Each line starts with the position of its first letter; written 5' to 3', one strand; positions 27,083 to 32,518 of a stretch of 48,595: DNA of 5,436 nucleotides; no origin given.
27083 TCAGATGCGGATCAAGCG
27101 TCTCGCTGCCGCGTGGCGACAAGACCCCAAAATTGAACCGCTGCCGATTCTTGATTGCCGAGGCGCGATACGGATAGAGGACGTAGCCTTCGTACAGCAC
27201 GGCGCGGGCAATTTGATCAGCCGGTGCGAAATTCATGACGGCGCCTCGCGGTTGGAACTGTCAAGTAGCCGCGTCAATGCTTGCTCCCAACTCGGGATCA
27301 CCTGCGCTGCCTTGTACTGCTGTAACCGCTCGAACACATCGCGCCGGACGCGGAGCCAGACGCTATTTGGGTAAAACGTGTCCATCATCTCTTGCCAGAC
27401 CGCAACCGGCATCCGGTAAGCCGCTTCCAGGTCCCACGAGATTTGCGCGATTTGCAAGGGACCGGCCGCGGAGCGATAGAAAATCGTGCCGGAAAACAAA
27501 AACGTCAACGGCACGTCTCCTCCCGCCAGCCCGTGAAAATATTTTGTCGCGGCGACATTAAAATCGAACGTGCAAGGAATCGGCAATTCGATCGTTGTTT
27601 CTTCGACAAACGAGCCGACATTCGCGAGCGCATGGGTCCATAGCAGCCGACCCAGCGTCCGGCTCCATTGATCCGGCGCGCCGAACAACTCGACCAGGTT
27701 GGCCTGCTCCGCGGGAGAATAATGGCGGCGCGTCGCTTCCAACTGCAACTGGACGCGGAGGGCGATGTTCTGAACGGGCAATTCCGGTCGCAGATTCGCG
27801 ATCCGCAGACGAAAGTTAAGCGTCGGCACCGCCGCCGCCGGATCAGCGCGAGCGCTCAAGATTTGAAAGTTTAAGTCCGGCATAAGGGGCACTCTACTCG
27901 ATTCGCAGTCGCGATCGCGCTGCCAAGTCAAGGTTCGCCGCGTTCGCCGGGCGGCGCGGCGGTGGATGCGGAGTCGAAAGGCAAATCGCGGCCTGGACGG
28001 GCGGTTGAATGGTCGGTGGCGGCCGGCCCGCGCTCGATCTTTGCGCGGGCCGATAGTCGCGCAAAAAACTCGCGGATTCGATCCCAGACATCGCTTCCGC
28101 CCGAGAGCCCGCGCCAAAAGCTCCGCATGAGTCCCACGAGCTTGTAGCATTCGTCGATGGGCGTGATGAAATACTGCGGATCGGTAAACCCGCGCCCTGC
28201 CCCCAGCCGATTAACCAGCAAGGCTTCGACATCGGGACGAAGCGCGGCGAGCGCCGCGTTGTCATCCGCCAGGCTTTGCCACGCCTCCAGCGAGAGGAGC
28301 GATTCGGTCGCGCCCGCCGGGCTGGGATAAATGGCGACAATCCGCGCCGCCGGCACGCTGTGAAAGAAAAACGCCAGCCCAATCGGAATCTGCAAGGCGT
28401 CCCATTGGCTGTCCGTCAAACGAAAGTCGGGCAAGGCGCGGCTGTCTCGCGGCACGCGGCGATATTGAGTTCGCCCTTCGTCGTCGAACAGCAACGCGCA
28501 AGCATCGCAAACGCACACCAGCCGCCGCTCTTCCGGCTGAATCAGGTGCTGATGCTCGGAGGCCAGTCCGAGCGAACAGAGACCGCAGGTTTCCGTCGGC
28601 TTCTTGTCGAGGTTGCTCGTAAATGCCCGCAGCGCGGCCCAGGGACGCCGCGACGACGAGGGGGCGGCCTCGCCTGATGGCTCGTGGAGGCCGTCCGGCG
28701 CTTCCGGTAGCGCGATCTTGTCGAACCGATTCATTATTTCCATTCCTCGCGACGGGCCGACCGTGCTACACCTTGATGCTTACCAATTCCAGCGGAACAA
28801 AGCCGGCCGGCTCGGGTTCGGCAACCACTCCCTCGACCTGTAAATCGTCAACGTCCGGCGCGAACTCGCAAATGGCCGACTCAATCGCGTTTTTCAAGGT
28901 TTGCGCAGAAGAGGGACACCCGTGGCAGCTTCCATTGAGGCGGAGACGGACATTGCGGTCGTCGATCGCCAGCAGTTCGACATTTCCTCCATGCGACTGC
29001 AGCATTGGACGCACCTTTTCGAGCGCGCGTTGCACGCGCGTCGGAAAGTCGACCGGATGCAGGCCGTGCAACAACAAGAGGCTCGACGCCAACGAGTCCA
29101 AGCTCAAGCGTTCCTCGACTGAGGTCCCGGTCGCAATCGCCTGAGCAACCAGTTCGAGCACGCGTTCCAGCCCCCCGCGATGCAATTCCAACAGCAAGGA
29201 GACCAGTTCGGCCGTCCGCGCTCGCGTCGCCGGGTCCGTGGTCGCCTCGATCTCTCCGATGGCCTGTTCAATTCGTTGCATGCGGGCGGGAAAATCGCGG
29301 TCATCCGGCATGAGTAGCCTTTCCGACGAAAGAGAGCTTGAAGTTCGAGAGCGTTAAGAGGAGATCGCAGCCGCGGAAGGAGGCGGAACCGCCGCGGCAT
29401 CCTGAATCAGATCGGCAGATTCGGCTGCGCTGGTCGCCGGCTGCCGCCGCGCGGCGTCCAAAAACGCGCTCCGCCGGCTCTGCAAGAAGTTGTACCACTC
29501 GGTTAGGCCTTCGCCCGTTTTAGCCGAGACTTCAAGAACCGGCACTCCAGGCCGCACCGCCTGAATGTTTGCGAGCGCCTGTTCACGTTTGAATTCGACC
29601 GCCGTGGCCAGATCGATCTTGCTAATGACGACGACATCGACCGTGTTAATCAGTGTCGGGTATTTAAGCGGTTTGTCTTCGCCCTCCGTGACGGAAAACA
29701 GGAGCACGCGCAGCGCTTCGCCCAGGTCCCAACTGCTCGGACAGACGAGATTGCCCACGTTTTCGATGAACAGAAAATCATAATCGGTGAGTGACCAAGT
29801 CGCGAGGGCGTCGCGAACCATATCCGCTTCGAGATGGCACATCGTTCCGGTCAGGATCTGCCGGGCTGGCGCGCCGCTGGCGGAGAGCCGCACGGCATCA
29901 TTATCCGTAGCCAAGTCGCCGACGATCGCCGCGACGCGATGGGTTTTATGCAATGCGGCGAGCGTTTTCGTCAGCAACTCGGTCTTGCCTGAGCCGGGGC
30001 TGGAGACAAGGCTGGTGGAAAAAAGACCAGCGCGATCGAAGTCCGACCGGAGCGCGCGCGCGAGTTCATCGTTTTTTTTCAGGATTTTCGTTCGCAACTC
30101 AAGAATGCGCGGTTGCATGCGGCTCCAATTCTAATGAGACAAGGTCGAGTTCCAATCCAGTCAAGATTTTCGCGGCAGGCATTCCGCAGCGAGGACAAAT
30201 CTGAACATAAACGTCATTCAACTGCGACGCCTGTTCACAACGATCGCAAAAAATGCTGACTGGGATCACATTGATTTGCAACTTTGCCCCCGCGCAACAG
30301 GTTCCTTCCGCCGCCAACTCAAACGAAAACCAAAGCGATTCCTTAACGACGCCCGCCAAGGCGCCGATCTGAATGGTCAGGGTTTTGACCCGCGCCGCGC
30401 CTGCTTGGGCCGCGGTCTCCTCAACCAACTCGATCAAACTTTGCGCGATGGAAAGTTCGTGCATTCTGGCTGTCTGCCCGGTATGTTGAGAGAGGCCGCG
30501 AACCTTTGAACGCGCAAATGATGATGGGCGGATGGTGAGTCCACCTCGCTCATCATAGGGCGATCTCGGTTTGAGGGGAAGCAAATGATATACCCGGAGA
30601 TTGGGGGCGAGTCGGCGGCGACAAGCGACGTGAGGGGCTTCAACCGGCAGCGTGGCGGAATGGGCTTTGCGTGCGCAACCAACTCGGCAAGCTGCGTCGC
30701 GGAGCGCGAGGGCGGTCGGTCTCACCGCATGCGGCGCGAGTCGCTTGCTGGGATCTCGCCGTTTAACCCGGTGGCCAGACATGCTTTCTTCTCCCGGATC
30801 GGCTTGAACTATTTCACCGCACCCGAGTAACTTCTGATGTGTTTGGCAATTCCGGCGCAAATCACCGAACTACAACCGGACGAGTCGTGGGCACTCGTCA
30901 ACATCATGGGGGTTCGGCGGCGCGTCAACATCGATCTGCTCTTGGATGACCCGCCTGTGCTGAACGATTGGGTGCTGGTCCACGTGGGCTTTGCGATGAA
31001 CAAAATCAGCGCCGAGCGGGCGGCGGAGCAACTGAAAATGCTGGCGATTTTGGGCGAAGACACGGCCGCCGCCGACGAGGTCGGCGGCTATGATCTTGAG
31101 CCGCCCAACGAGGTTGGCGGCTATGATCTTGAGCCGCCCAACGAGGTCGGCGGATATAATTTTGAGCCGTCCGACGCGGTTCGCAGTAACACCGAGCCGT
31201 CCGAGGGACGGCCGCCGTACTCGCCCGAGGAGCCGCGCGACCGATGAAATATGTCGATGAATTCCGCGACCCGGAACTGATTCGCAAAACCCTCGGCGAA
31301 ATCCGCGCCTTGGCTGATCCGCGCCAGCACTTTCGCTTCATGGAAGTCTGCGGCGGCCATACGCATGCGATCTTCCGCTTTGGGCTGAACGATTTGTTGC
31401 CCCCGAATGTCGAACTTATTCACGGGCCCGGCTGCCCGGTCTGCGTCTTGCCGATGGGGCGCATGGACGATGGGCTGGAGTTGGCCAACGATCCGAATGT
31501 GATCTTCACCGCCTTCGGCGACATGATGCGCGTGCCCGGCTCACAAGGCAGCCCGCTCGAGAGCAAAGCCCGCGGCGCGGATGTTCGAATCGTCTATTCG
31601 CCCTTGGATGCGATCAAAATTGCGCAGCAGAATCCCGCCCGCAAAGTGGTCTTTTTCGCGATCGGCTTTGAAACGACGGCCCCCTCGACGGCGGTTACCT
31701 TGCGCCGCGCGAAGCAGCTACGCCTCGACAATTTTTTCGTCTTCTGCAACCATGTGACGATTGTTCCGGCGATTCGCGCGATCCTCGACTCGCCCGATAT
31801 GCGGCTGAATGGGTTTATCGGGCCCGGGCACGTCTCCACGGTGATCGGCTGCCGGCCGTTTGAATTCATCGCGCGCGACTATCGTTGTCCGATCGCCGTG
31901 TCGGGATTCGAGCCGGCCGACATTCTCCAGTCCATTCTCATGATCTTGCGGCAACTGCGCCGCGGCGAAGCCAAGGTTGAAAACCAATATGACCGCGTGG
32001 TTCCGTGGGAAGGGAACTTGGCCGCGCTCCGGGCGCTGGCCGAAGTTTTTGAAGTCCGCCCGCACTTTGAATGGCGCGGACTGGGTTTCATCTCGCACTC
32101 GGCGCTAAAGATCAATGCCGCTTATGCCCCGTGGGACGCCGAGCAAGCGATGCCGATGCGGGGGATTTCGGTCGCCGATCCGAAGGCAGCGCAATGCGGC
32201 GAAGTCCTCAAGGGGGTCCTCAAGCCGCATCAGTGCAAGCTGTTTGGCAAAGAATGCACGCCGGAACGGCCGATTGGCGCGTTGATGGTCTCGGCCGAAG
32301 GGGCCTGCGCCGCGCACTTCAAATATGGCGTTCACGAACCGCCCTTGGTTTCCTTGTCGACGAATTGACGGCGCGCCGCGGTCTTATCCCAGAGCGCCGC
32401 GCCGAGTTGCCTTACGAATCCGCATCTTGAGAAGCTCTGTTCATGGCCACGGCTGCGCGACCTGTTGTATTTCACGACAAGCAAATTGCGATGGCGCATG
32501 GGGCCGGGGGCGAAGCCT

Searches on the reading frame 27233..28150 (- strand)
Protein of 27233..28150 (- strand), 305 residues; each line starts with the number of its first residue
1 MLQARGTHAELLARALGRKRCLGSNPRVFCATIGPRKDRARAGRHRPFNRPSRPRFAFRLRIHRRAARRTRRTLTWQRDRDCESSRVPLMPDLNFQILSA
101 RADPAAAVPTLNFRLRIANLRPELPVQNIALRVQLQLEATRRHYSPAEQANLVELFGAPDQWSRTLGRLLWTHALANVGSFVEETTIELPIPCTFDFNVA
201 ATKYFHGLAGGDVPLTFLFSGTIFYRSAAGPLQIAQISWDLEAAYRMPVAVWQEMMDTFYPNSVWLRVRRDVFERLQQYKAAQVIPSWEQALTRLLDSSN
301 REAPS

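Call 10: search_protein_families(library=pfam, proteins=[window:27233-28150:-])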
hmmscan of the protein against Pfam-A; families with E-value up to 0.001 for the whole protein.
window:27233-28150:- (305 aa): 1 family
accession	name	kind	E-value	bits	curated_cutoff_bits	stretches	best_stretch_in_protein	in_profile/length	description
PF19562.4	DUF6084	-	1.2e-84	283.6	25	1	90-302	1-211/213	Family of unknown function (DUF6084)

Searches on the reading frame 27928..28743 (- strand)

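Call 10: search_protein_families(library=pfam, proteins=[window:27928-28743:-])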
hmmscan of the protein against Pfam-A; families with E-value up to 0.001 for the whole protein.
window:27928-28743:- (271 aa): 1 family
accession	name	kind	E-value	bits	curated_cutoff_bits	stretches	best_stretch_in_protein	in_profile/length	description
PF19372.4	DUF5947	-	1.2e-67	227.5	25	1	52-233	1-176/177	Family of unknown function (DUF5947)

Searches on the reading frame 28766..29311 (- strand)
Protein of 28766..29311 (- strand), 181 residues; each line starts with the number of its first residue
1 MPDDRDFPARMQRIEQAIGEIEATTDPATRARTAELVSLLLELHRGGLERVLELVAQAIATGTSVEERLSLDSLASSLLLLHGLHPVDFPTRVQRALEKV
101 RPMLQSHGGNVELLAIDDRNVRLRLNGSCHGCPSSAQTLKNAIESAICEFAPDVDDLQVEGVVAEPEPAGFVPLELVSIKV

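Call 10: search_protein_families(library=pfam, proteins=[window:28766-29311:-])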
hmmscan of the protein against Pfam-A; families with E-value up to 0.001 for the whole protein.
window:28766-29311:- (181 aa): 1 family
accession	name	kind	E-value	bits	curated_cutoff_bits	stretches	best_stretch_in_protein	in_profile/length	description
PF01106.22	NifU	-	1.3e-23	83.3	27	1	93-155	1-64/67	NifU-like domain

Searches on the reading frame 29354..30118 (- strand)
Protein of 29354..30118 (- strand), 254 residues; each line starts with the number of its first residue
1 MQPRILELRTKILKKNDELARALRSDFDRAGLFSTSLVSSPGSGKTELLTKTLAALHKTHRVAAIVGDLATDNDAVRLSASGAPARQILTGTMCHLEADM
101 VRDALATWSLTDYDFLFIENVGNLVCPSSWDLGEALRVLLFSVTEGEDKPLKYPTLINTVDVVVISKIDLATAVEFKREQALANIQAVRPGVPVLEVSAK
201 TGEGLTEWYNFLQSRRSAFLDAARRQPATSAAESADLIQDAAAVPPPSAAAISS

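Call 10: search_protein_families(library=pfam, proteins=[window:29354-30118:-])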
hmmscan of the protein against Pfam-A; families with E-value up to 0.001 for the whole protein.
window:29354-30118:- (254 aa): 2 families
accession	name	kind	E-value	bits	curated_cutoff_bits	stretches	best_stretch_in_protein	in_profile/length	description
PF02492.25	cobW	-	8.8e-20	71.5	20.7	1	36-195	4-179/180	CobW/HypB/UreG, nucleotide-binding domain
PF03193.22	RsgA_GTPase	-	0.00088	19.6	30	0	162-219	57-111/174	RsgA GTPase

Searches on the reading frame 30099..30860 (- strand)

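Call 83: search_protein_families(library=pfam, proteins=[window:30099-30860:-], max_evalue=0.01)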
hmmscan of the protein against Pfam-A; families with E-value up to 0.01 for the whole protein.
window:30099-30860:- (253 aa): 1 family
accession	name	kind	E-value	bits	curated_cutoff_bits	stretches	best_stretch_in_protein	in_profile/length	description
PF01155.25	HypA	-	1.3e-30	106.1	28.9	1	133-244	1-111/112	Hydrogenase/urease nickel incorporation, metallochaperone, hypA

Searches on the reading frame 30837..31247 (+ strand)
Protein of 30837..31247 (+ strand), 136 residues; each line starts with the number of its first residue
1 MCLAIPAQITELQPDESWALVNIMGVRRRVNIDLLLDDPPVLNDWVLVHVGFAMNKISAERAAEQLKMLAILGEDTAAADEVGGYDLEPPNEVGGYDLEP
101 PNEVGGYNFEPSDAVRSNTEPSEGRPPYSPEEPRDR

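Call 9: search_protein_families(library=pfam, proteins=[window:30837-31247:+])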
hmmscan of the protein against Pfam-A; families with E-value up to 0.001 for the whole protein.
window:30837-31247:+ (136 aa): 1 family
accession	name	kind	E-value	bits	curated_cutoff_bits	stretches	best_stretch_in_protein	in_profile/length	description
PF01455.23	HupF_HypC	-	2.8e-23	82.3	28.5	1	1-69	1-65/65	HupF/HypC family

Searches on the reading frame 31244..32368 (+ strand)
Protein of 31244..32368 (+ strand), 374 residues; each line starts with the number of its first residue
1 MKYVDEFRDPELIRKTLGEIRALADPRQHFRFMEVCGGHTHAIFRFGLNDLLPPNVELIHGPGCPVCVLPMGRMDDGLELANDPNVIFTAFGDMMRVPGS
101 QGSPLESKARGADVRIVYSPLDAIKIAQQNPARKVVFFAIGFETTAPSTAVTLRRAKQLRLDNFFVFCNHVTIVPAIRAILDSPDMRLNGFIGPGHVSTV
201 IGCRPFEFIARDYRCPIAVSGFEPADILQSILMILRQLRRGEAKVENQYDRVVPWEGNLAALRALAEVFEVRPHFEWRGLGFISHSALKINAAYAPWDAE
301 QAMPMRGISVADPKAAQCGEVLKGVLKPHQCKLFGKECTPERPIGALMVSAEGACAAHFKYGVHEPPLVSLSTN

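Call 9: search_protein_families(library=pfam, proteins=[window:31244-32368:+])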
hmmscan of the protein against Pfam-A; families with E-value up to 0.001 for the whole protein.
window:31244-32368:+ (374 aa): 1 family
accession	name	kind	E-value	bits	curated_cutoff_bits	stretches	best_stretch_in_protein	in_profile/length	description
PF01924.21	HypD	-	2.7e-151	504.1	25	1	12-362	2-351/351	Hydrogenase formation hypA family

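Call 26: list_cluster_members(proteins=[window:31244-32365:+, window:32443-33480:+, window:34749-37064:+, window:22692-23753:-, window:20772-22571:-, window:20772-22556:-, window:25292-25804:-, window:39379-40200:-, window:45363-47144:+, window:28769-29311:-])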
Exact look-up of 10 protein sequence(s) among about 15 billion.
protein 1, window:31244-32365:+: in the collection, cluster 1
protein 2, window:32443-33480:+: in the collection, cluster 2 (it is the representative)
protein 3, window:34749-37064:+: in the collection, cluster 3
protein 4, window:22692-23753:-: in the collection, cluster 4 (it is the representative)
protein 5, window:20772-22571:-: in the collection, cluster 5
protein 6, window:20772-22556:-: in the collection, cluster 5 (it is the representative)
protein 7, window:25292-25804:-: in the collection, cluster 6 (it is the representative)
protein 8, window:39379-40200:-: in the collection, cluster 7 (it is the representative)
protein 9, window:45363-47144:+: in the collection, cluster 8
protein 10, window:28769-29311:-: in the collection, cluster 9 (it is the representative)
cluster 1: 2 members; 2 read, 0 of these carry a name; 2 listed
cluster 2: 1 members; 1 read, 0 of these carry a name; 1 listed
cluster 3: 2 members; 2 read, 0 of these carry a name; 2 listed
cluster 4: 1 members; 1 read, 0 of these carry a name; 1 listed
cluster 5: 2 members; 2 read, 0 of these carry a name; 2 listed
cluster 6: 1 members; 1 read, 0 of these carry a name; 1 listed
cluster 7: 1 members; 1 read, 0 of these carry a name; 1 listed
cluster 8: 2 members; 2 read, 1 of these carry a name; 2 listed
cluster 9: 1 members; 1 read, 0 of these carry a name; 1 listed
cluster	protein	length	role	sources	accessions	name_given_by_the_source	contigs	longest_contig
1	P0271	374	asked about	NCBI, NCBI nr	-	-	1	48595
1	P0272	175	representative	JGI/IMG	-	-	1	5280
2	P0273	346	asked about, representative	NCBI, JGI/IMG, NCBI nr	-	-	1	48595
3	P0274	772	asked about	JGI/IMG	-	-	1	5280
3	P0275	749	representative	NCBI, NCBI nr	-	-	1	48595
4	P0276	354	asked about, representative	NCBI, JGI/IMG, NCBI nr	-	-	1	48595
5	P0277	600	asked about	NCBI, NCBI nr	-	-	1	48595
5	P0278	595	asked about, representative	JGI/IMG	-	-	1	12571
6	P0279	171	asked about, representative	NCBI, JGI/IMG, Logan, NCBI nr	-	-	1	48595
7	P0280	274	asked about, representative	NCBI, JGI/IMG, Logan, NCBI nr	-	-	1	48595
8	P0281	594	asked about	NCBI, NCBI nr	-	-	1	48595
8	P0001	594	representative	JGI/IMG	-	hydrogenase large subunit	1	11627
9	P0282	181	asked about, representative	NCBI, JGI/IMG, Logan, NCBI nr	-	-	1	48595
